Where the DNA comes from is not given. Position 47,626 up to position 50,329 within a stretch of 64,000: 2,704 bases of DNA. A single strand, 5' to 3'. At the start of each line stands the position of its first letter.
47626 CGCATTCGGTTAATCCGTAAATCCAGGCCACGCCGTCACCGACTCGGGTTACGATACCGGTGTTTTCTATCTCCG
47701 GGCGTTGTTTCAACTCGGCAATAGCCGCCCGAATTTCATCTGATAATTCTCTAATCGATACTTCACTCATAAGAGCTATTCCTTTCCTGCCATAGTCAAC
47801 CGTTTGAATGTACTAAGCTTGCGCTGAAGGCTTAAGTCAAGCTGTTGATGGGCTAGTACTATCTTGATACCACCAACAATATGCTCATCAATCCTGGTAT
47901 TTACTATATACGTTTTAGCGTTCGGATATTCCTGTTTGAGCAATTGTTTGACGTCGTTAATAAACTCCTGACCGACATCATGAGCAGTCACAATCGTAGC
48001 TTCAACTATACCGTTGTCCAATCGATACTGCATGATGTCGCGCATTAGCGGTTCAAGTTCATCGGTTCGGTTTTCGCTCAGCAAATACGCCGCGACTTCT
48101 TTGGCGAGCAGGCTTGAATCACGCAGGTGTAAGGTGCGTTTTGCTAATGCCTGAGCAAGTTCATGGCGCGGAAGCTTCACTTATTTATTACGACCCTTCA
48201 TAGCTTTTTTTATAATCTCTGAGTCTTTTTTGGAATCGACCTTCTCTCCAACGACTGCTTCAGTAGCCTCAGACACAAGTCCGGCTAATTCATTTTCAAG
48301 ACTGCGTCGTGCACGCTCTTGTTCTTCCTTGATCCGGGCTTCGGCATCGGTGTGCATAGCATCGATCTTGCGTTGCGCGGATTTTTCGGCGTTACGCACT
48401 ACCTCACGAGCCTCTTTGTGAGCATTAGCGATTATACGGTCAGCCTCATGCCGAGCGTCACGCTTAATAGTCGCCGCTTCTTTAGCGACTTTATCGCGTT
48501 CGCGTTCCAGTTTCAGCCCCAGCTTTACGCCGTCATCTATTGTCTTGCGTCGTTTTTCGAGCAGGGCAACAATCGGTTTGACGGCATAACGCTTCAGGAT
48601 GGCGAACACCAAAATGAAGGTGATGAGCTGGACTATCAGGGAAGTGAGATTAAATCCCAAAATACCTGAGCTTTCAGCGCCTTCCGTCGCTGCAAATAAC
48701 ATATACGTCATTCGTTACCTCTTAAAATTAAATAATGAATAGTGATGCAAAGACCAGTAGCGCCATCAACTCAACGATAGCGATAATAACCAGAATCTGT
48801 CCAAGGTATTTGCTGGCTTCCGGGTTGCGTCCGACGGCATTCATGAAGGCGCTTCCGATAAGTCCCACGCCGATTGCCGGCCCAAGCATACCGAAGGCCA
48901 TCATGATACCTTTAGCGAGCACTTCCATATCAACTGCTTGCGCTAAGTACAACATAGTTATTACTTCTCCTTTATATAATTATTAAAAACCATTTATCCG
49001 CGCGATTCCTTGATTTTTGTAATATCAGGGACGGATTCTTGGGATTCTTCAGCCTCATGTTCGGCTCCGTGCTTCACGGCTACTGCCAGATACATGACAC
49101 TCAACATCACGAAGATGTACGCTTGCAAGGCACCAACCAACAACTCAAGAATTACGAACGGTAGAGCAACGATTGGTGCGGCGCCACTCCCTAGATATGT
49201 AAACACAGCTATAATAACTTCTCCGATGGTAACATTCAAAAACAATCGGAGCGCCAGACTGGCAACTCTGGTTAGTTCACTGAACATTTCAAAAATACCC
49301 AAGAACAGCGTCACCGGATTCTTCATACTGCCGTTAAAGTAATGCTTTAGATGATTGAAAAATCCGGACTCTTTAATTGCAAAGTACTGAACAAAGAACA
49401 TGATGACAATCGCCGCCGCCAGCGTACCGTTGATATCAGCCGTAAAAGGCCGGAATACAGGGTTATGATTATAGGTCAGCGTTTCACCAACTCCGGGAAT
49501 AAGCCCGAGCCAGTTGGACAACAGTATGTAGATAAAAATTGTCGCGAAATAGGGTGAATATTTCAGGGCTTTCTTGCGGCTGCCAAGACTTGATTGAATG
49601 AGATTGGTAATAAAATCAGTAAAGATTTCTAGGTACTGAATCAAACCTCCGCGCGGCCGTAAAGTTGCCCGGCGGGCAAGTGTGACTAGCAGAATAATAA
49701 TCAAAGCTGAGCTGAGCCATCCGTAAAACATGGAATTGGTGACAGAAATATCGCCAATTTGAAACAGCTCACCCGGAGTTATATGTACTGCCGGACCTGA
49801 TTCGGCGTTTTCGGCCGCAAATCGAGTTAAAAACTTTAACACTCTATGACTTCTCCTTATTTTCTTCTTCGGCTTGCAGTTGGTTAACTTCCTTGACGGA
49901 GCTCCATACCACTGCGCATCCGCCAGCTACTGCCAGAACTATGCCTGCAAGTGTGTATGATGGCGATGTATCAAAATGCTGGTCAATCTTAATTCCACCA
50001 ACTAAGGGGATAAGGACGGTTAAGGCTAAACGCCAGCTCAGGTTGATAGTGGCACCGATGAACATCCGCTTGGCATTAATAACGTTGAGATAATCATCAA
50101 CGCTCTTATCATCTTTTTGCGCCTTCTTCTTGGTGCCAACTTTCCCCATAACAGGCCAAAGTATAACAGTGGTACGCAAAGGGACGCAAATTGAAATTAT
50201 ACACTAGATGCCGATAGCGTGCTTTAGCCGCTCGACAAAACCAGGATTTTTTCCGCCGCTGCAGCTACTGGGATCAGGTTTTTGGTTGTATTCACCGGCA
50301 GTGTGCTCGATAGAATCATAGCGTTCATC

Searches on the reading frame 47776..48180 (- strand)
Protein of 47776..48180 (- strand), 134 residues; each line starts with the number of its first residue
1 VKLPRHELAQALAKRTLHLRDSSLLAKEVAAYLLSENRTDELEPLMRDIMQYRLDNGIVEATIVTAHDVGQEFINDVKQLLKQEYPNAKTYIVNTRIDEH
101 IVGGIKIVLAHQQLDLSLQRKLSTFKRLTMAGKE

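Call 3: search_protein_families(library=pfam, proteins=[window:47776-48180:-], max_evalue=1)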
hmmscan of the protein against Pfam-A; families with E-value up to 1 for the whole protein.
window:47776-48180:- (134 aa): 1 family
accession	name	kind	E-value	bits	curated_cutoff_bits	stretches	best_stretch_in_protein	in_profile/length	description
PF00213.23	OSCP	-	1.8e-11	44.9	22.3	1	26-127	69-170/172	ATP synthase delta (OSCP) subunit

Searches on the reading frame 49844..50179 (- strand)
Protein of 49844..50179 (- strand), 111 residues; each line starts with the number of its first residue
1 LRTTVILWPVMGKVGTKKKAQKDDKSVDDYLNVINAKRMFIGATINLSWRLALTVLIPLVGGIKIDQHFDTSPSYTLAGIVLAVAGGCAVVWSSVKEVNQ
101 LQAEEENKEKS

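Call 76: search_protein_families(library=pfam, proteins=[window:49844-50179:-], max_evalue=0.01)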
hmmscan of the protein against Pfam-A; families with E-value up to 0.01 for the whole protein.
window:49844-50179:- (111 aa): 1 family
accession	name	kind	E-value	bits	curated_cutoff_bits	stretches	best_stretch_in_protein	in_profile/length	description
PF09527.15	ATPase_gene1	-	2.9e-09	37.3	26.6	1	45-92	5-52/54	Putative F0F1-ATPase subunit Ca2+/Mg2+ transporter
